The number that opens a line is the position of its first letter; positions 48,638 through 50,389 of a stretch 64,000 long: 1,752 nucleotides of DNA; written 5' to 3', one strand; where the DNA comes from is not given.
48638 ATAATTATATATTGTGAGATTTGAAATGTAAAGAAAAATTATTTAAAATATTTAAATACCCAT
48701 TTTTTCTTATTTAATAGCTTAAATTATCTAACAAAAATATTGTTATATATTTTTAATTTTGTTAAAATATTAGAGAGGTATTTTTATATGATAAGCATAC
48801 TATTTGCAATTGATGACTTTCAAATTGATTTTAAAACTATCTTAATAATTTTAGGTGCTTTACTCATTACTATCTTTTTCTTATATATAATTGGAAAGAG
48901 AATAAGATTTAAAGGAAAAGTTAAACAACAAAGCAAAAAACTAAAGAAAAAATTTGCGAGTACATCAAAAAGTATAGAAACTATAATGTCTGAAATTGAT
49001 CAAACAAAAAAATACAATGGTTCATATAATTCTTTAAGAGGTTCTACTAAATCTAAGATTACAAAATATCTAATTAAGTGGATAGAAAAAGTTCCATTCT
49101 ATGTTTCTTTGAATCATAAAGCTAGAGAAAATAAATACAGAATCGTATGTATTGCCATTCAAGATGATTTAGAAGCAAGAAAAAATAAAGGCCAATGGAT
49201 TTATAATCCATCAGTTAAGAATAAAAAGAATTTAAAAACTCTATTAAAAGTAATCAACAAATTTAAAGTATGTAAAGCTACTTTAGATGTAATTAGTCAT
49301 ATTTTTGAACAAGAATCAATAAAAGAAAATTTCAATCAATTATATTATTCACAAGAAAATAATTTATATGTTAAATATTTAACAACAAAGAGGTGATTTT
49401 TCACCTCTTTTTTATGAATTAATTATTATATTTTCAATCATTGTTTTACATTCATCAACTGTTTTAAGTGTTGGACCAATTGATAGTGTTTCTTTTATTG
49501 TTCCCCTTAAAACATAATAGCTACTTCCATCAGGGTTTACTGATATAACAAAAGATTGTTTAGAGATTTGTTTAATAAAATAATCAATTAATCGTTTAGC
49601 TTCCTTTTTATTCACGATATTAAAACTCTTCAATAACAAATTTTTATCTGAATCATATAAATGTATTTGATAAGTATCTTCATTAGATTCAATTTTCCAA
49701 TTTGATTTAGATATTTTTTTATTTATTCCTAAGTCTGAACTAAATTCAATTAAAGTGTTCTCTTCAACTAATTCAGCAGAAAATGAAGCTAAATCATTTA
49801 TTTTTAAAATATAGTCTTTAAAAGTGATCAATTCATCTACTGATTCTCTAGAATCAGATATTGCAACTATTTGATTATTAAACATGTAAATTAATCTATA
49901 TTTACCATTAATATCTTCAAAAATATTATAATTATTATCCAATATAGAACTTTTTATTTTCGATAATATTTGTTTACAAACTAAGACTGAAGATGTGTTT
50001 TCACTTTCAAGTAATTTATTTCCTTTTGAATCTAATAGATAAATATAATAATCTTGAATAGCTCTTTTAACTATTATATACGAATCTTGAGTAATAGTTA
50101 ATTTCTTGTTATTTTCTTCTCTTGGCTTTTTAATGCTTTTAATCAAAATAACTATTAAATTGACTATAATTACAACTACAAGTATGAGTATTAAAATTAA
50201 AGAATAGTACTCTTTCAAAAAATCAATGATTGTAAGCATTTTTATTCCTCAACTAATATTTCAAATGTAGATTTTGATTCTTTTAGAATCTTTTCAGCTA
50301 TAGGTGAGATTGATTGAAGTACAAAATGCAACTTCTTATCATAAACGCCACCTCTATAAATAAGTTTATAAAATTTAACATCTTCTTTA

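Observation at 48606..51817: Three-gene island of unknowns between rpsU and mtaB in an otherwise textbook backbone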

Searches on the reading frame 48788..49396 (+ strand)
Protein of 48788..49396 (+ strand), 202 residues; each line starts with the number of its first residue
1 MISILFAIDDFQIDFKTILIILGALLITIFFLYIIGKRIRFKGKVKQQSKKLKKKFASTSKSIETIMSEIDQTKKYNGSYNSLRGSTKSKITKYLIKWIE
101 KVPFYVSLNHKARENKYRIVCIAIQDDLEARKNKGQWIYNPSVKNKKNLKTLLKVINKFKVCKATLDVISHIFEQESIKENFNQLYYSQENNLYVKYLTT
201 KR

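Call 3: search_protein_families(library=pfam, proteins=[window:48788-49396:+], max_evalue=1)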
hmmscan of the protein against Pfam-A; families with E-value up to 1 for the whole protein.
window:48788-49396:+ (202 aa): 5 families
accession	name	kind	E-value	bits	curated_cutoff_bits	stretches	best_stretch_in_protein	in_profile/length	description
PF25190.1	Tad5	-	0.03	14.9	27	1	63-134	29-104/123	Type I Thoeris inhibitor Tad5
PF25392.1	MS_channel_TM1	-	0.092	13.2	27.1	1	15-55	3-43/79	Mechanosensitive ion channel, transmembrane helix 1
PF06305.16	LapA_dom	-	0.16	12.3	28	1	17-54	19-58/64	Lipopolysaccharide assembly protein A domain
PF25725.1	crAss_CARG1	-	0.38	11.3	27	1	29-66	54-91/133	Crassvirus cargo protein 1 domain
PF10155.14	CNOT11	-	0.49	11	25.9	0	145-188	17-60/125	CCR4-NOT transcription complex subunit 11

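Call 4: search_protein_families(library=ncbifam, proteins=[window:48788-49396:+], max_evalue=1)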
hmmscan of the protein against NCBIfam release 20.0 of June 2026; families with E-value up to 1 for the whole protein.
window:48788-49396:+ (202 aa): 2 families
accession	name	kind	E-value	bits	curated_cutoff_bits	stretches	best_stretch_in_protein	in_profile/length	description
TIGR04561.1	membra_charge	hypoth_equivalog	0.00062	19.9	30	1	8-75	7-76/82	TIGR04561 family membrane protein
TIGR02796.1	tolQ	equivalog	0.048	13.4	221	1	18-83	14-78/216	protein TolQ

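Call 44: find_homologous_proteins(query=A3)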
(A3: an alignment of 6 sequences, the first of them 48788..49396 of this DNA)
Query A3 (6 sequences) (202 aa, profile of the alignment): 7 proteins with E <= 0.001 among 5672 candidates.
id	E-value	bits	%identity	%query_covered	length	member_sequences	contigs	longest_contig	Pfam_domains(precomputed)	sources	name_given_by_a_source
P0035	2.1e-77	277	27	95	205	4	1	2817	-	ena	-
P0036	3.3e-75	270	92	100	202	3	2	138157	-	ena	-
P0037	1.9e-73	265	32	95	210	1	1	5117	-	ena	-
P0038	2.2e-67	245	30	94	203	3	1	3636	-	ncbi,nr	ncbi:MAG: hypothetical protein K6F59_02680 [Gammaproteobacteria bacterium]|nr:hypothetical protein [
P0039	6.7e-62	227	30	91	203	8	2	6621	-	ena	-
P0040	8.0e-61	223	30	94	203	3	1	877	-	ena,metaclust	metaclust:\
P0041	6.7e-58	214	31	90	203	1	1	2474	-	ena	-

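Call 73: search_solved_structures(query=A3, max_evalue=10, show_alignments=0)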
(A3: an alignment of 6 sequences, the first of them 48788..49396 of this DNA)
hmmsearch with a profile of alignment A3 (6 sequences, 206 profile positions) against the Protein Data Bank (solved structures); distinct sequences matched with E-value up to 10: 3.
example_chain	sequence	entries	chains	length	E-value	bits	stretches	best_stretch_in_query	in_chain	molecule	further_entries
6vxk_B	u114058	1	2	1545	0.59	13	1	9-73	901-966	Plexin-C1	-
7rkc_A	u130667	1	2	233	1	12.2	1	23-72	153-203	D_3_633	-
4bw5_A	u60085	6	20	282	5.6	9.8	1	14-39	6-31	POTASSIUM CHANNEL SUBFAMILY K MEMBER 10 | Isoform B of Potassium channel subfamily K member 10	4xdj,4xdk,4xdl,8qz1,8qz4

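Call 74: search_protein_families(library=phrogs, proteins=[window:48788-49396:+], max_evalue=0.1)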
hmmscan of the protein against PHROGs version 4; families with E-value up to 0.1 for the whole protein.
window:48788-49396:+ (202 aa): 2 families
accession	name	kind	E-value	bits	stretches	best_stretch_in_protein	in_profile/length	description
phrog_739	-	lysis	0.001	20.2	1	13-91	4-78/122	Rz-like spanin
phrog_1026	-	lysis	0.0026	19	1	14-69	6-58/85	Rz-like spanin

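Call 75: search_protein_families(library=padloc, proteins=[window:48788-49396:+], max_evalue=0.1)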
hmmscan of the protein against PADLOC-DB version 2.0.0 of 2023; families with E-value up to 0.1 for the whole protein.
window:48788-49396:+ (202 aa): 0 families

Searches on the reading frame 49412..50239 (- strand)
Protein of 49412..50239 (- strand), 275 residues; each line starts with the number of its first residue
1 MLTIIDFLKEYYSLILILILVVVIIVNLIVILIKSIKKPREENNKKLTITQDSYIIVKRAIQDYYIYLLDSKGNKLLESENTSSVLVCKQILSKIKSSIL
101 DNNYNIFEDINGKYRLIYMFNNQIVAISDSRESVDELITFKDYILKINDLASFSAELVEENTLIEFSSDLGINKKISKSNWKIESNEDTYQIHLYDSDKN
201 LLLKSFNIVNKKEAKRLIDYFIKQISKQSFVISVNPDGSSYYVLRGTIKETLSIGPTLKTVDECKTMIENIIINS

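Call 3: search_protein_families(library=pfam, proteins=[window:49412-50239:-], max_evalue=1)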
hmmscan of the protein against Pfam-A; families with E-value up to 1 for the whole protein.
window:49412-50239:- (275 aa): 4 families
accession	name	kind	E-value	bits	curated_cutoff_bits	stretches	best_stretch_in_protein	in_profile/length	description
PF06143.16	Baculo_11_kDa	-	0.059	13.4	28.4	1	7-47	32-71/84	Baculovirus 11 kDa family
PF08496.15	Peptidase_S49_N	-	0.081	13.4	27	1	7-62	2-58/147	Peptidase family S49 N-terminal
PF10717.14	ODV-E18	-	0.092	13.1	28.1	1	15-35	26-46/87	Occlusion-derived virus envelope protein ODV-E18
PF25184.1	YxzE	-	0.18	13.3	40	1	14-50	3-35/65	YxzE-like putative bacteriocin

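Call 4: search_protein_families(library=ncbifam, proteins=[window:49412-50239:-], max_evalue=1)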
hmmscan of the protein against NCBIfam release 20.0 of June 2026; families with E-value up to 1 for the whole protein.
window:49412-50239:- (275 aa): 1 family
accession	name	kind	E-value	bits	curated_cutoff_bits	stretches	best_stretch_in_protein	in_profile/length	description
NF045987.1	SPE_1075_fam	subfamily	0.0026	17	125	1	7-57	73-123/268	SPE_1075/MLC_0560 family membrane protein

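Call 24: find_homologous_proteins(query=window:49412-50239:-)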
Query window:49412-50239:- (275 aa): 2 proteins with E <= 0.001 among 1794 candidates.
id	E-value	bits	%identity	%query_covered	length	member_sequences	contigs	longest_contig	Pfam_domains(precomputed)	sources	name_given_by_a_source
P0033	8.0e-163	558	100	100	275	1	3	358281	-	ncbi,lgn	-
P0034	1.4e-136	472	84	100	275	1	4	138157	-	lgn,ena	-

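Call 25: find_encoding_contigs(protein=P0033, flank=3000, max_places=4)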
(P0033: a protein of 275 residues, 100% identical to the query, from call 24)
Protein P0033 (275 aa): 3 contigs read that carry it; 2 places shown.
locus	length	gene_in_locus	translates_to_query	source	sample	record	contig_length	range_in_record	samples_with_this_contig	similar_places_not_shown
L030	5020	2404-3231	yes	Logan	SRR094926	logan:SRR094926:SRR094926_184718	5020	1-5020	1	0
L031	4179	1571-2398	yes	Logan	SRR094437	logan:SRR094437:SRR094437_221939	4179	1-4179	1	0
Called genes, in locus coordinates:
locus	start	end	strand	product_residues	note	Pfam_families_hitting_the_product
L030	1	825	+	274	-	?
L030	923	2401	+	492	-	-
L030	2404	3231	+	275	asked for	-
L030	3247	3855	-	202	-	-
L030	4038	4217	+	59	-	PF01165:Ribosomal_S21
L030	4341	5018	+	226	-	?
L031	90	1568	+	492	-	-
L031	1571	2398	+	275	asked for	-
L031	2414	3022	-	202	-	-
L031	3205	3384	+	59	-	PF01165:Ribosomal_S21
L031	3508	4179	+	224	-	?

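Call 42: search_solved_structures(query=A2, max_evalue=10, show_alignments=3)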
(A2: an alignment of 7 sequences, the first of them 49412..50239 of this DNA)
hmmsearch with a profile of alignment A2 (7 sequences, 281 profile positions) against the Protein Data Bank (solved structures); distinct sequences matched with E-value up to 10: 6.
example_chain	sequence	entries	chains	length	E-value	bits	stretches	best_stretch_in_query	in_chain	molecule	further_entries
2k8e_A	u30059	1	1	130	3.3e-05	26.5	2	231-277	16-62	UPF0339 protein yegP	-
2k49_A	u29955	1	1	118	0.0022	20.5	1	68-163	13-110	UPF0339 protein SO_3888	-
2k7i_A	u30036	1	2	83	0.16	14.4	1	59-104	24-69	UPF0339 protein Atu0232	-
7b5h_AD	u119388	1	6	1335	0.66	12.4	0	165-237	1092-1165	All3315 protein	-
3bid_A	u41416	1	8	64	0.81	12.1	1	236-275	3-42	UPF0339 protein NMB1088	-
2dbo_A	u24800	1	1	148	0.94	11.9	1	226-262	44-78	D-tyrosyl-tRNA(Tyr) deacylase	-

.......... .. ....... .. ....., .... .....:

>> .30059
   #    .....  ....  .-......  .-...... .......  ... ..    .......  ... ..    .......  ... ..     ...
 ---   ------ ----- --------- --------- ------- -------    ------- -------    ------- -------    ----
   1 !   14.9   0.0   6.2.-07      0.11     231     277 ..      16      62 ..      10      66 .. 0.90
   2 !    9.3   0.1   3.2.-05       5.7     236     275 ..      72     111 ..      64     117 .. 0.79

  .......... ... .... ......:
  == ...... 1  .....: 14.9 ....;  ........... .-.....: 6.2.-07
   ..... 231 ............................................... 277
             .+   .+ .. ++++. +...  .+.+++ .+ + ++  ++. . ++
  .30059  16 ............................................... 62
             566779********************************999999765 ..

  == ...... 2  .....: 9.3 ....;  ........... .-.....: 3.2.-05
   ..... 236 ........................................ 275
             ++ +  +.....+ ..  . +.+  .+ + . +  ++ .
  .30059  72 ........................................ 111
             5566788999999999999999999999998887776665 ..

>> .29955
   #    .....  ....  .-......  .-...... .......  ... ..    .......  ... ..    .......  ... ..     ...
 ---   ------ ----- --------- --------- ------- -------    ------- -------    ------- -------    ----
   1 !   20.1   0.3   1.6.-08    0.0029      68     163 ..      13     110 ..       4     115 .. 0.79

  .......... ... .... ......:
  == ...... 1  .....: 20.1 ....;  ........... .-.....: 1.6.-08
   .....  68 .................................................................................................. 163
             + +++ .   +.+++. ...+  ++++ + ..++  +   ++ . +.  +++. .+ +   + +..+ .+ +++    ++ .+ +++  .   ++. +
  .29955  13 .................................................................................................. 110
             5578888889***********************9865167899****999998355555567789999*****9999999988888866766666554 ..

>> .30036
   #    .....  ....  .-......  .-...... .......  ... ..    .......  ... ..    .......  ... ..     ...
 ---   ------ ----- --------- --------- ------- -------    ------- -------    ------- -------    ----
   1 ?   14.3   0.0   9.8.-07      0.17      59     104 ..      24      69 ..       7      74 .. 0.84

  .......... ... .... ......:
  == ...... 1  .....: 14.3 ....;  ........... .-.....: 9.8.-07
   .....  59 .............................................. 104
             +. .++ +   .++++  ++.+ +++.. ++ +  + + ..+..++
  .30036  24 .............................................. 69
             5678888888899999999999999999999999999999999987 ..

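Call 43: search_protein_families(library=pfam, alignment_id=A2, max_evalue=5)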
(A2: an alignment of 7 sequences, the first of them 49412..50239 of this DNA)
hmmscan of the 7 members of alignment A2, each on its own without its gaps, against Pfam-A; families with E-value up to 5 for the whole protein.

A. member 1, window:49412-50239:- (275 aa): 4 families
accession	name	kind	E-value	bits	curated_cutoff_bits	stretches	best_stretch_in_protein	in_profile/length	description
PF06143.16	Baculo_11_kDa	-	0.059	13.4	28.4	1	7-47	32-71/84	Baculovirus 11 kDa family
PF08496.15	Peptidase_S49_N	-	0.081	13.4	27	1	7-62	2-58/147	Peptidase family S49 N-terminal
PF10717.14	ODV-E18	-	0.092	13.1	28.1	1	15-35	26-46/87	Occlusion-derived virus envelope protein ODV-E18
PF25184.1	YxzE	-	0.18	13.3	40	1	14-50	3-35/65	YxzE-like putative bacteriocin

B. families by the number of members that match (of 7 scanned): 25 families
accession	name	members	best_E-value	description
PF07411.17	DUF1508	3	4.6e-05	Domain of unknown function (DUF1508)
PF06143.16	Baculo_11_kDa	3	0.016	Baculovirus 11 kDa family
PF25184.1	YxzE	3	0.096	YxzE-like putative bacteriocin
PF08496.15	Peptidase_S49_N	2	0.081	Peptidase family S49 N-terminal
PF05568.16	ASFV_J13L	2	0.091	African swine fever virus J13L protein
PF10717.14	ODV-E18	2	0.092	Occlusion-derived virus envelope protein ODV-E18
PF07672.19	MFS_Mycoplasma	1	0.0076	Mycoplasma MFS transporter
PF12669.12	FeoB_associated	1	0.014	FeoB-associated Cys-rich membrane protein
PF14521.12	Aspzincin_M35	1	0.015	Lysine-specific metallo-endopeptidase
PF13585.12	CHU_C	1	0.024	CHU_C Type IX secretion signal domain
PF21206.3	Roquin_1_2-like_ROQ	1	0.056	Roquin 1/2-like, ROQ domain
PF20712.2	CyanoTRADDas_TM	1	0.061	Cyanobacterial TRADD-N associated 2-Transmembrane domain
PF11424.13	DUF3195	1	0.063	Protein of unknown function (DUF3195) N-terminal domain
PF18656.6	DUF5633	1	0.066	Family of unknown function (DUF5633)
PF05155.20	G2P_X_C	1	0.072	Replication-associated protein G2P C-terminal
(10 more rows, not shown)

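Call 65: find_encoding_contigs(protein=P0034, flank=6000, max_places=2)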
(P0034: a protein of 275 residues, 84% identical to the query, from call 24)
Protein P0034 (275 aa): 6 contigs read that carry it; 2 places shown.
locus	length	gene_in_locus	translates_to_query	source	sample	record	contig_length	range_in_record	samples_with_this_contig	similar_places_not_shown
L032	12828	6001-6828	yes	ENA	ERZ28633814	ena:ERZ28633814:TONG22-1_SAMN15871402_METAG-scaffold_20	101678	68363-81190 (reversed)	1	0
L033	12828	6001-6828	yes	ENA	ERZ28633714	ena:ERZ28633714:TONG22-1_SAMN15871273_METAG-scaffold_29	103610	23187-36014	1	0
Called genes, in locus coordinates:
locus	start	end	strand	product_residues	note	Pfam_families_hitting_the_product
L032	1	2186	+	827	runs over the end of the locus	PF13306:LRR_5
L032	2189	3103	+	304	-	PF00849:PseudoU_synth_2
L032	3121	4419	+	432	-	PF00919:UPF0004, PF04055:Radical_SAM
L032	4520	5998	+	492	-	-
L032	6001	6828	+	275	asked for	-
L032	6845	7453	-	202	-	-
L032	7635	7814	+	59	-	PF01165:Ribosomal_S21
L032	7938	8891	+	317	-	PF02562:PhoH, PF13245:AAA_19 (faint)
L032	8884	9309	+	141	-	PF02130:YbeY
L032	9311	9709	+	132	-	PF00383:dCMP_cyt_deam_1, PF08211:dCMP_cyt_deam_2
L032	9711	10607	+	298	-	PF00009:GTP_EFTU (weak), PF00071:Ras (faint), PF00350:Dynamin_N (faint), PF01926:MMR_HSR1, PF02421:FeoB_N, PF03193:RsgA_GTPase (faint), PF04548:AIG1 (faint), PF07650:KH_2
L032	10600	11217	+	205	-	PF11967:RecO_N, PF02565:RecO_C (weak)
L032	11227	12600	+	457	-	PF28494:GlyRS_ins_1 (faint), PF00587:tRNA-synt_2b, PF03129:HGTP_anticodon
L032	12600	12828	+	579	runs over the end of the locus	PF01807:Zn_ribbon_DnaG, PF08275:DNAG_N, PF01751:Toprim, PF13155:Toprim_2, PF13362:Toprim_3, PF13662:Toprim_4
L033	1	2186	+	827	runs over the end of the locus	PF13306:LRR_5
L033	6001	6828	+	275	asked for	-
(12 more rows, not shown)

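Call 74: search_protein_families(library=phrogs, proteins=[window:49412-50239:-], max_evalue=0.1)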
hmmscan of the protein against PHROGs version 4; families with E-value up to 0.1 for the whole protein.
window:49412-50239:- (275 aa): 4 families
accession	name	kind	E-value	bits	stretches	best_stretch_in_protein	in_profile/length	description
phrog_2521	-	unknown function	0.011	16.9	1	186-233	29-77/88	-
phrog_2365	-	DNA, RNA and nucleotide metabolism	0.021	15.8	1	155-214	91-151/232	replication initiation O-like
phrog_1422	-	unknown function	0.036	15.2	0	55-128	6-81/110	-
phrog_8912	-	unknown function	0.092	13.9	0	13-76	6-67/90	-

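Call 75: search_protein_families(library=padloc, proteins=[window:49412-50239:-], max_evalue=0.1)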
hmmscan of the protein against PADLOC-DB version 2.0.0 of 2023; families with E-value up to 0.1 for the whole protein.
window:49412-50239:- (275 aa): 0 families
